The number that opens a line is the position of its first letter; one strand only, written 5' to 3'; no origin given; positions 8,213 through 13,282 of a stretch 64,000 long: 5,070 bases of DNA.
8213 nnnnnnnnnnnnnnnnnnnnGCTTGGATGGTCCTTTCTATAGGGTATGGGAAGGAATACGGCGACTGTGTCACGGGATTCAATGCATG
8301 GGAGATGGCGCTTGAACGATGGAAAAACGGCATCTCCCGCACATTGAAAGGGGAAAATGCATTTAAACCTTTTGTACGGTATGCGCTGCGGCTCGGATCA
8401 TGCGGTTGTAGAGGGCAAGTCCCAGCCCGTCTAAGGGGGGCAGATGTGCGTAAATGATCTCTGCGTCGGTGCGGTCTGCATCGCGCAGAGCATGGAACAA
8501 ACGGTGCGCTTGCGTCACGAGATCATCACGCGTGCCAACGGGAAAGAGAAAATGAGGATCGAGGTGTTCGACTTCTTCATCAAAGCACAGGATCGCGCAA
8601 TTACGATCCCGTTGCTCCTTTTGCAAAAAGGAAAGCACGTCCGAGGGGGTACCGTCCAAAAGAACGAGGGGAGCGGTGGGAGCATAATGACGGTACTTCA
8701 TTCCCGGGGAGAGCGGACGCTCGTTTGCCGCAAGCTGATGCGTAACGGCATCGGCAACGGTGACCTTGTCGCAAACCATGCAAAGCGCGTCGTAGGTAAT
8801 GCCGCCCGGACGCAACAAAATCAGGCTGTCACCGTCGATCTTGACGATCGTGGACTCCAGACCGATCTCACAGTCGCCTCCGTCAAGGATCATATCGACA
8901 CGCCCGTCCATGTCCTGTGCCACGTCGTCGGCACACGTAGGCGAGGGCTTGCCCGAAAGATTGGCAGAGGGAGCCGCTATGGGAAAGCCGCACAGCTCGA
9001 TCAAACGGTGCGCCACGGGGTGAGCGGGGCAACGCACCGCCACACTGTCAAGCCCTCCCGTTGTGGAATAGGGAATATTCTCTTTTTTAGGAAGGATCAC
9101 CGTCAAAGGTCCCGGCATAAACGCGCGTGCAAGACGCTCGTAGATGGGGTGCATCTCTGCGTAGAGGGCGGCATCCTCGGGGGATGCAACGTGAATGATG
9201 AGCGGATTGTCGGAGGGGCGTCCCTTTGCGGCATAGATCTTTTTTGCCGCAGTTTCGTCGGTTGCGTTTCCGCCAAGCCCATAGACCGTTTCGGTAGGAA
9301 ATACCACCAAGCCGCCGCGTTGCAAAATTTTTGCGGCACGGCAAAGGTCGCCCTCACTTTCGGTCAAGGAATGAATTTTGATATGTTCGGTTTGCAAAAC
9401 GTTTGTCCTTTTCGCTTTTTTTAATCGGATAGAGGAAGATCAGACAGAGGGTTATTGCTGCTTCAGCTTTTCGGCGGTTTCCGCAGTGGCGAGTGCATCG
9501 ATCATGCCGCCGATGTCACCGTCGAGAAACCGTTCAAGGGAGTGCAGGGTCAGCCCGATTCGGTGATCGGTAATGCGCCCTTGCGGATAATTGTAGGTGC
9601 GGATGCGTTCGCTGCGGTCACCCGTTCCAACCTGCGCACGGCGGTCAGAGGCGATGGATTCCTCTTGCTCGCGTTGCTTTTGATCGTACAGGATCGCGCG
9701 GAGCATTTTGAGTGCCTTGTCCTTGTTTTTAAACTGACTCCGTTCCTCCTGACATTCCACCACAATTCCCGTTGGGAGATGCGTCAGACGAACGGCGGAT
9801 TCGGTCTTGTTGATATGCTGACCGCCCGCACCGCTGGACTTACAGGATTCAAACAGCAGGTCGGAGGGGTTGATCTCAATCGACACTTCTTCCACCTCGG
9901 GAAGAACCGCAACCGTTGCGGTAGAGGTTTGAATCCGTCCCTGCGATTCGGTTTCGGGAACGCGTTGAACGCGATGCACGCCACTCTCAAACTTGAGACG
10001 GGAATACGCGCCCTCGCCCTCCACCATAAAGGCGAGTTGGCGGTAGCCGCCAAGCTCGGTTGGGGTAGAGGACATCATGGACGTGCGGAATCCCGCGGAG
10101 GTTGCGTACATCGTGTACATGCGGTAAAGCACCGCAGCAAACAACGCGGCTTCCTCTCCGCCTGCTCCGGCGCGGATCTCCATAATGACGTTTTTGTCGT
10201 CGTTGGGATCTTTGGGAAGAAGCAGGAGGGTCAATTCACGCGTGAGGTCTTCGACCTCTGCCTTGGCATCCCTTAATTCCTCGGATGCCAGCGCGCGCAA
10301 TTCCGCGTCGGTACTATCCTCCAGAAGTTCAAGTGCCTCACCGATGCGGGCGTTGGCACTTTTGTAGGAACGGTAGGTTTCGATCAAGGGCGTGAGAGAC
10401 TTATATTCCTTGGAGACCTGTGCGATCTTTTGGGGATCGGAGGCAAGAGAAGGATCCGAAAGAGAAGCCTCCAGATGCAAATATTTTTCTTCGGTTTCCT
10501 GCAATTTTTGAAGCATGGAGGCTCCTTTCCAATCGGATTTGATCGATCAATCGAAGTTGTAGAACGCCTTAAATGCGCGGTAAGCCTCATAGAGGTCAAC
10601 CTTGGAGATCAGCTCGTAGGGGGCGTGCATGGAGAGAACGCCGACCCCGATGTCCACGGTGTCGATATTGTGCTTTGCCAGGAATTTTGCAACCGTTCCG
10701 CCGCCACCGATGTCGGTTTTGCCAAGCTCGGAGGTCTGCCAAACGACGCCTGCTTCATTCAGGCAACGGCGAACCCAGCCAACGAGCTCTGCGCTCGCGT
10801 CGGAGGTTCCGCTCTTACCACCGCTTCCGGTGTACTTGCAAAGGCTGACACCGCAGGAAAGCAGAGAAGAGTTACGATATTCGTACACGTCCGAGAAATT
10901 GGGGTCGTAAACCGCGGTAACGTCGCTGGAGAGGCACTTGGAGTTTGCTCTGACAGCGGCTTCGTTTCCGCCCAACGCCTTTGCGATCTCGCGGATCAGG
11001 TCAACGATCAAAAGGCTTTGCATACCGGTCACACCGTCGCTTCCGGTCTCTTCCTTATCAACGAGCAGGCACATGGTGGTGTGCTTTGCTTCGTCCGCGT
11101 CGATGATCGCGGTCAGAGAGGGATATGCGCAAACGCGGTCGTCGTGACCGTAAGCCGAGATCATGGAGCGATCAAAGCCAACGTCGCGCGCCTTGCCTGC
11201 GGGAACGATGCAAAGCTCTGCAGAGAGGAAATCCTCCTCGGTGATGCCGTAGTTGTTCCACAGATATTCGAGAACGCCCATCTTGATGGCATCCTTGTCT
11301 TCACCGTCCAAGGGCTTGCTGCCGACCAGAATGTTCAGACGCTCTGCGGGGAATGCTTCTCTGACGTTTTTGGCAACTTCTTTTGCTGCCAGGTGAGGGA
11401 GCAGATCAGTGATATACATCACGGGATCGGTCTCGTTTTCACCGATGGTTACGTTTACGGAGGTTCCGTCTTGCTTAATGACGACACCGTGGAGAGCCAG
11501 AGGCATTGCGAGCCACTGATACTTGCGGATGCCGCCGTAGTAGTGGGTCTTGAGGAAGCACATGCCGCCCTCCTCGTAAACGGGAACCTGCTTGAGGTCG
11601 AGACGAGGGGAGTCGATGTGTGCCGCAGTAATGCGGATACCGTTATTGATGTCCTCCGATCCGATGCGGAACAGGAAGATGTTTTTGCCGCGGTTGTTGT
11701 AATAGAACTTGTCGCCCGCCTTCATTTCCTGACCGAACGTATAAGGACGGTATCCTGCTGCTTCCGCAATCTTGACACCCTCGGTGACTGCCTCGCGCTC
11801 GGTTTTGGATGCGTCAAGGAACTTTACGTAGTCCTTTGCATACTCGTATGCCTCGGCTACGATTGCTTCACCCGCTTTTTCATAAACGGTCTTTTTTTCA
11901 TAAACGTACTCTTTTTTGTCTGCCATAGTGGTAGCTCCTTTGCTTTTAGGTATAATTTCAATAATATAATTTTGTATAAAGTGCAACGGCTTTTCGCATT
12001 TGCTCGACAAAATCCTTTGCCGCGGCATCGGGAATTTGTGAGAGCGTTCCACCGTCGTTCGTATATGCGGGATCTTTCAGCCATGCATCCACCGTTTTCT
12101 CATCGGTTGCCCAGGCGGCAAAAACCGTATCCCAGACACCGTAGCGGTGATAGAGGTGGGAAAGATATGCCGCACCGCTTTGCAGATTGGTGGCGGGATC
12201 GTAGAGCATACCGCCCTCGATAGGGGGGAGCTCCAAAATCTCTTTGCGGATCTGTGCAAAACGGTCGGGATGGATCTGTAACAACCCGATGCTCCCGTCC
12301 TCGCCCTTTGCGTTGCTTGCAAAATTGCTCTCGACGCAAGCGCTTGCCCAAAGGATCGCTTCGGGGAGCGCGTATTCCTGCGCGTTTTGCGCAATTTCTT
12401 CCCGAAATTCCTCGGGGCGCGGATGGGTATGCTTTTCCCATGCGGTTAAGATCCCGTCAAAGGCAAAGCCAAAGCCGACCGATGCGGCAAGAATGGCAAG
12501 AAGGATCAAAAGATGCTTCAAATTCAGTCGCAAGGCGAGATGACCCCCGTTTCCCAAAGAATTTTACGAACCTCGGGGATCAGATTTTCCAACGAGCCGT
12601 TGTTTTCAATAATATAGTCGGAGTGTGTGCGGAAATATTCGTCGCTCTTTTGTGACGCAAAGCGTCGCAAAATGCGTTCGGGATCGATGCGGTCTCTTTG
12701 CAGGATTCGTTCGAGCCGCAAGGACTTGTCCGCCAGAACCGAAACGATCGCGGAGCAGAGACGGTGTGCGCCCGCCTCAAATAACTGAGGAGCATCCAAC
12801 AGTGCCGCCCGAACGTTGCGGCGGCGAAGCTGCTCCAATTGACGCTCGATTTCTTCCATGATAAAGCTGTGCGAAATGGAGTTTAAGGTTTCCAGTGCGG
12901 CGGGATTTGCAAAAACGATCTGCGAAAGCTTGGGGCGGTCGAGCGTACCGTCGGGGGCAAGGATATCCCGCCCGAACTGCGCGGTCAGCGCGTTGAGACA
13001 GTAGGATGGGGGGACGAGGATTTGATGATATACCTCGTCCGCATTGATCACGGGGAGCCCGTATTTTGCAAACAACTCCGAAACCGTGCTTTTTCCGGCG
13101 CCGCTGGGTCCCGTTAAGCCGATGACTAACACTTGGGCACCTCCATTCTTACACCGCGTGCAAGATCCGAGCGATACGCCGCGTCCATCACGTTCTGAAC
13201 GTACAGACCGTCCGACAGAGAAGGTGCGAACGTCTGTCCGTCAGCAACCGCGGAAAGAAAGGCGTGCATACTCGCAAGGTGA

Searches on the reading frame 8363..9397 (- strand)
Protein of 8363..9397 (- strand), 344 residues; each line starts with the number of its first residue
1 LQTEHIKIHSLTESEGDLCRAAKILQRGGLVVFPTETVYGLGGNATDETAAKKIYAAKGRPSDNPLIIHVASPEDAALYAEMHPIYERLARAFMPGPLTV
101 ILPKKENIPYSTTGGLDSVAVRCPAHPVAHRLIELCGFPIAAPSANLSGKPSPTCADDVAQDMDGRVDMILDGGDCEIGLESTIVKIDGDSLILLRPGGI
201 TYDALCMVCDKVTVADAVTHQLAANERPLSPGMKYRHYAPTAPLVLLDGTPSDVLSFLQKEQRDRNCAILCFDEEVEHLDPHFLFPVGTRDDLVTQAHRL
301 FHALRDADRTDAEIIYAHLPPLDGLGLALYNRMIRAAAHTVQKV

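Call 39: search_protein_families(library=ncbifam, proteins=[window:8363-9397:-], max_evalue=1e-8)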
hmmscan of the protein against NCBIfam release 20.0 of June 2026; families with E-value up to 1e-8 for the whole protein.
window:8363-9397:- (344 aa): 2 families
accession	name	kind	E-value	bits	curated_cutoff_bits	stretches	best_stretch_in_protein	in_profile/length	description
TIGR00057.1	TIGR00057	equivalog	5.3e-59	198.8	123.2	1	8-201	1-194/202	L-threonylcarbamoyladenylate synthase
NF007919.1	PRK10634.1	equivalog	2e-26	92.5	175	1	22-173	2-155/176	L-threonylcarbamoyladenylate synthase type 1 TsaC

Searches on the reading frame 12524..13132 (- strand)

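Call 39: search_protein_families(library=ncbifam, proteins=[window:12524-13132:-], max_evalue=1e-8)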
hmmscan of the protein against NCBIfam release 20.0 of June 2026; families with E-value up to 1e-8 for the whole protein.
window:12524-13132:- (202 aa): 2 families
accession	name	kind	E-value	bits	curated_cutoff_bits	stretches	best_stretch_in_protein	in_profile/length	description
TIGR00152.1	TIGR00152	equivalog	1.7e-44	151.9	65.55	1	3-188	1-186/188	dephospho-CoA kinase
NF002879.0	PRK03333.1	equivalog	6e-38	130.9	215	1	1-196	1-193/395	dephospho-CoA kinase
